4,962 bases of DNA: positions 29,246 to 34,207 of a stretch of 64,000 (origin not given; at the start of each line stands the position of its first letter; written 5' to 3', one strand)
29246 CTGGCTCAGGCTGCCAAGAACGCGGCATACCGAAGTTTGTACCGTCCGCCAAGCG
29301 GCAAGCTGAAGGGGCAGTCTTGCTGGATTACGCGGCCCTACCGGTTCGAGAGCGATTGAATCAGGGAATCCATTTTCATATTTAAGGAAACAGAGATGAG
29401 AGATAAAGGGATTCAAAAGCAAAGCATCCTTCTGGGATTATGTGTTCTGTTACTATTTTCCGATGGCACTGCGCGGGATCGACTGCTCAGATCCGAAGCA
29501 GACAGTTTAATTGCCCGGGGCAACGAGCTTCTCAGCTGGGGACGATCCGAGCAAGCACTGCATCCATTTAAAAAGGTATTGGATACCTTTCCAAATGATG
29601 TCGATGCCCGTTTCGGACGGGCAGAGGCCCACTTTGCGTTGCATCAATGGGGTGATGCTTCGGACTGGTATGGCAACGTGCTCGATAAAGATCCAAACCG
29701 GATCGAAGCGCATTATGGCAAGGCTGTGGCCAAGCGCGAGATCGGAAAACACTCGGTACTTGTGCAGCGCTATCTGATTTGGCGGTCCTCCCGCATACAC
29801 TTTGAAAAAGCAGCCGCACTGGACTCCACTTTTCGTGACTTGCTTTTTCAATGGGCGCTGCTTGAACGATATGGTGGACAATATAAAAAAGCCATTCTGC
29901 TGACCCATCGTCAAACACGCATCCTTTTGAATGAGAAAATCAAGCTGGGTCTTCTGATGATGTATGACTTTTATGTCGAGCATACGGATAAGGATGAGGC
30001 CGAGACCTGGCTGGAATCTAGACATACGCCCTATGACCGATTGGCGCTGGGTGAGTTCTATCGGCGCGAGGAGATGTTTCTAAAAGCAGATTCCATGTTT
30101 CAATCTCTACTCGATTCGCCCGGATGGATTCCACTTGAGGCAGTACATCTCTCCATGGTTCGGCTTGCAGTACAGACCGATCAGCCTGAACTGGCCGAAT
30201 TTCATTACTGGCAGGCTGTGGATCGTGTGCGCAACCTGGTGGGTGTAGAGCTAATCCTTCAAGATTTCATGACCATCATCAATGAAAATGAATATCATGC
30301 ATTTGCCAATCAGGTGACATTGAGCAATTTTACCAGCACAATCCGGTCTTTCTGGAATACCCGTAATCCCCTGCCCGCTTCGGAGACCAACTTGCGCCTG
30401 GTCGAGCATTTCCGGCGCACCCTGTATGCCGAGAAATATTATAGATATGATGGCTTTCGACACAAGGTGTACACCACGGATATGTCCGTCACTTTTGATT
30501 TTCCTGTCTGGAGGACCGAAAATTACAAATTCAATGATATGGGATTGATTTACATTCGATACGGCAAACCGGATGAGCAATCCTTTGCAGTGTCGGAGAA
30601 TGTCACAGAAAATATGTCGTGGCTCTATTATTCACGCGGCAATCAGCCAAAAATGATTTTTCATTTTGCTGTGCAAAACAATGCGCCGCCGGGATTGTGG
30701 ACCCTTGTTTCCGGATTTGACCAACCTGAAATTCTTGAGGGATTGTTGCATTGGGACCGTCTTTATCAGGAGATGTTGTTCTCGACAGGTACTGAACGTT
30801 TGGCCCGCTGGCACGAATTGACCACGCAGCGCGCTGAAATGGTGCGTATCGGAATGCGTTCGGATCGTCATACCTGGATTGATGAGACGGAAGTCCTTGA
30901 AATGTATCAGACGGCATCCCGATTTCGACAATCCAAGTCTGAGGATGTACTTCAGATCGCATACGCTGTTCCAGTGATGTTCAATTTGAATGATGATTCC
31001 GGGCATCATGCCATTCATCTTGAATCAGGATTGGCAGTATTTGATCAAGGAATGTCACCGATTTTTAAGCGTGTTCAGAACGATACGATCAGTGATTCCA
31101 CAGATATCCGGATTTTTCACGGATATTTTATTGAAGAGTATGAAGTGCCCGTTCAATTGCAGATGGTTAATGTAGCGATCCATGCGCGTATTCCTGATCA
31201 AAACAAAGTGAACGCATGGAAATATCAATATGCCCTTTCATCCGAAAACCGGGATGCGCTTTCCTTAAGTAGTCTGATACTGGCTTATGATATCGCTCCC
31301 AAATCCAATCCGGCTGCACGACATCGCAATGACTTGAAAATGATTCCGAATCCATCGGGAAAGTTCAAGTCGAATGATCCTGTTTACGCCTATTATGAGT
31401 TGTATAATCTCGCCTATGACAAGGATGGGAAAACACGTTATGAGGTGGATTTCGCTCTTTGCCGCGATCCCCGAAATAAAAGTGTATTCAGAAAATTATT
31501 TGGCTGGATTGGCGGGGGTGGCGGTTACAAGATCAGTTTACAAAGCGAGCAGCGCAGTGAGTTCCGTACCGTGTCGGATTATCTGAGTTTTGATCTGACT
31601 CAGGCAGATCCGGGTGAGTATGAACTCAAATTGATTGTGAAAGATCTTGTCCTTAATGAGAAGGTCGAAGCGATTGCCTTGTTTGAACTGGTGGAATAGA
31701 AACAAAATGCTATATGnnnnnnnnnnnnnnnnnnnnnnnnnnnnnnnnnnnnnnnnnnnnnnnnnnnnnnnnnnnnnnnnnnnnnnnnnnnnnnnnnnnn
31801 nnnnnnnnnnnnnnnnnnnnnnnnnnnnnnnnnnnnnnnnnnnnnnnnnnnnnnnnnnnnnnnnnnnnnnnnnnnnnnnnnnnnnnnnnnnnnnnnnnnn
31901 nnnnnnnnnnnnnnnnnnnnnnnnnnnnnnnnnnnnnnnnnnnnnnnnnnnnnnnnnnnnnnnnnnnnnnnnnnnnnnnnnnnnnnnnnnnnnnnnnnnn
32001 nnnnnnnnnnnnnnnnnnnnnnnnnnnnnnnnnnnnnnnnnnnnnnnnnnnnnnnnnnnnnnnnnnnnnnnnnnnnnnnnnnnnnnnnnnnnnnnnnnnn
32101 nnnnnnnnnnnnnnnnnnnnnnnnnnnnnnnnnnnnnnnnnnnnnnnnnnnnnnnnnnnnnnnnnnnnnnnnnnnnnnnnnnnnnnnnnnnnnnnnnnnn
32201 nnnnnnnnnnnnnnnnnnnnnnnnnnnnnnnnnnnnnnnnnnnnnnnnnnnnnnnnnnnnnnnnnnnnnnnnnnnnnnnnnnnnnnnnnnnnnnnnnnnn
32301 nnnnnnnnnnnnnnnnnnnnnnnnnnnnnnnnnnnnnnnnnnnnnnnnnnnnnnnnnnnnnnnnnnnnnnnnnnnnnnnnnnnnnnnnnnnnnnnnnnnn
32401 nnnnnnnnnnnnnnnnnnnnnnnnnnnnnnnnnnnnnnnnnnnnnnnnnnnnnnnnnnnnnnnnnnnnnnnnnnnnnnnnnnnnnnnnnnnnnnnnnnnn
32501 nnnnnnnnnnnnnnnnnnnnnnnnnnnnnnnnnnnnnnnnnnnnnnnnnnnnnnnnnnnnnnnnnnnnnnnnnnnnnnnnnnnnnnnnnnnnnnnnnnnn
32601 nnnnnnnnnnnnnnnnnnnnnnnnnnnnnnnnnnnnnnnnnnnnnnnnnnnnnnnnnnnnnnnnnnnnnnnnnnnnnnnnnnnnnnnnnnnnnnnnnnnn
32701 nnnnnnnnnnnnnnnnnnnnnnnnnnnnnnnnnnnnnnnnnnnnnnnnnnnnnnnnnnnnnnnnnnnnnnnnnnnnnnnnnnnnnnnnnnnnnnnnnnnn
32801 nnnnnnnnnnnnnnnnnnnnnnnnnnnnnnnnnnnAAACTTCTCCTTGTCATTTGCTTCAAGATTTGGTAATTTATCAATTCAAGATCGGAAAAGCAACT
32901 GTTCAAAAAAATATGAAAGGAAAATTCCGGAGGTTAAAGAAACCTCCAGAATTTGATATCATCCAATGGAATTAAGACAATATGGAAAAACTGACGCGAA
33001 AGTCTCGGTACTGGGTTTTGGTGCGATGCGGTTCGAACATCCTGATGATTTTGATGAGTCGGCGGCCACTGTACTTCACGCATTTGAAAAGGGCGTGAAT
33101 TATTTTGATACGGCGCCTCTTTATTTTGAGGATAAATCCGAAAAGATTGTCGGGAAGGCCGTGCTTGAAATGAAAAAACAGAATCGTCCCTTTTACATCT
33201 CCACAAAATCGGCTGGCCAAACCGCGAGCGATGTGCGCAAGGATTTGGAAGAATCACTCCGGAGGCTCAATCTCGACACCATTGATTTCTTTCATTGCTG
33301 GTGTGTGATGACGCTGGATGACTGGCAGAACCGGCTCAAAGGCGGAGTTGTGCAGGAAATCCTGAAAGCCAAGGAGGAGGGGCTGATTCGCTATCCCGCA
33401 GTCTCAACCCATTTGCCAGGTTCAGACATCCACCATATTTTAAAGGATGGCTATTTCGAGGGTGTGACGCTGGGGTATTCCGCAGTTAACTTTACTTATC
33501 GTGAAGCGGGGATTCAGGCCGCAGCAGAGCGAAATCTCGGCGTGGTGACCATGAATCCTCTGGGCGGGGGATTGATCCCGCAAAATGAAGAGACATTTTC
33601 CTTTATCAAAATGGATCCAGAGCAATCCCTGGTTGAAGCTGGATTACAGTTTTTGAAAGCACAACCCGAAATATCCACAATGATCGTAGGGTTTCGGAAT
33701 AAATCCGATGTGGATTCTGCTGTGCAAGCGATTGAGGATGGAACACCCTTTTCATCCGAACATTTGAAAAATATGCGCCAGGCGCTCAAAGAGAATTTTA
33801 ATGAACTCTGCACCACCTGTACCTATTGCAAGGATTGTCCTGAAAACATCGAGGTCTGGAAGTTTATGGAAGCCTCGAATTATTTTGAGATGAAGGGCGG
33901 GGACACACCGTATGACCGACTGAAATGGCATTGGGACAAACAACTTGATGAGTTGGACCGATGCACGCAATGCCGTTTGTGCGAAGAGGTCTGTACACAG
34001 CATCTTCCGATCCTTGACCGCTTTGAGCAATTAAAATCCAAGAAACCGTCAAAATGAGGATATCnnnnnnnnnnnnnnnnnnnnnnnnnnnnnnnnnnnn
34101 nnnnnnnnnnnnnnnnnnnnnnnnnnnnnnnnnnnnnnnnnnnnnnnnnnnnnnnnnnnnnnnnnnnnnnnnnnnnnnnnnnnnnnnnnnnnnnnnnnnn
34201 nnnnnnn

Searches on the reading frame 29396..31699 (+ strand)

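Call 90: search_protein_families(library=pfam, proteins=[window:29396-31699:+], max_evalue=0.0001)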
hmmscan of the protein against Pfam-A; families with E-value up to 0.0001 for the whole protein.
window:29396-31699:+ (767 aa): 7 families
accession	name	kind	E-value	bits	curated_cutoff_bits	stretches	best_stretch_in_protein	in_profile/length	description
PF00515.34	TPR_1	-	4.8e-08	32.9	27.8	0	35-68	1-34/34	Tetratricopeptide repeat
PF14559.12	TPR_19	-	2e-07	31.7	25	1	49-110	5-66/68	Tetratricopeptide repeat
PF13414.12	TPR_11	-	2.2e-06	27.7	26.8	0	79-112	4-37/42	TPR repeat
PF07719.23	TPR_2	-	9.1e-06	25.9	27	0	70-101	2-33/34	Tetratricopeptide repeat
PF13431.12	TPR_17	-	1e-05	25.9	24.4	0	58-88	2-32/34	Tetratricopeptide repeat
PF13432.12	TPR_16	-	4.2e-05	24.3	32.7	0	40-100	2-62/65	Tetratricopeptide repeat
PF13428.12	TPR_14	-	5.5e-05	23.9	23.5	0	70-110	2-42/44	Tetratricopeptide repeat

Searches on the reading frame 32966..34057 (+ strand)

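Call 90: search_protein_families(library=pfam, proteins=[window:32966-34057:+], max_evalue=0.0001)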
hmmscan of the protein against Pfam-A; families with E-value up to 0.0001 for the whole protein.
window:32966-34057:+ (363 aa): 3 families
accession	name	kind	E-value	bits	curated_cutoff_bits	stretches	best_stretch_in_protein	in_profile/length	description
PF00248.27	Aldo_ket_red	-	9.4e-29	100.8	24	1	16-272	2-288/291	Aldo/keto reductase family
PF13183.11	Fer4_8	-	9.7e-07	29.7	27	1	281-346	4-67/68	4Fe-4S dicluster domain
PF13187.11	Fer4_9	-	5e-05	23.7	27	0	282-346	2-50/52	4Fe-4S dicluster domain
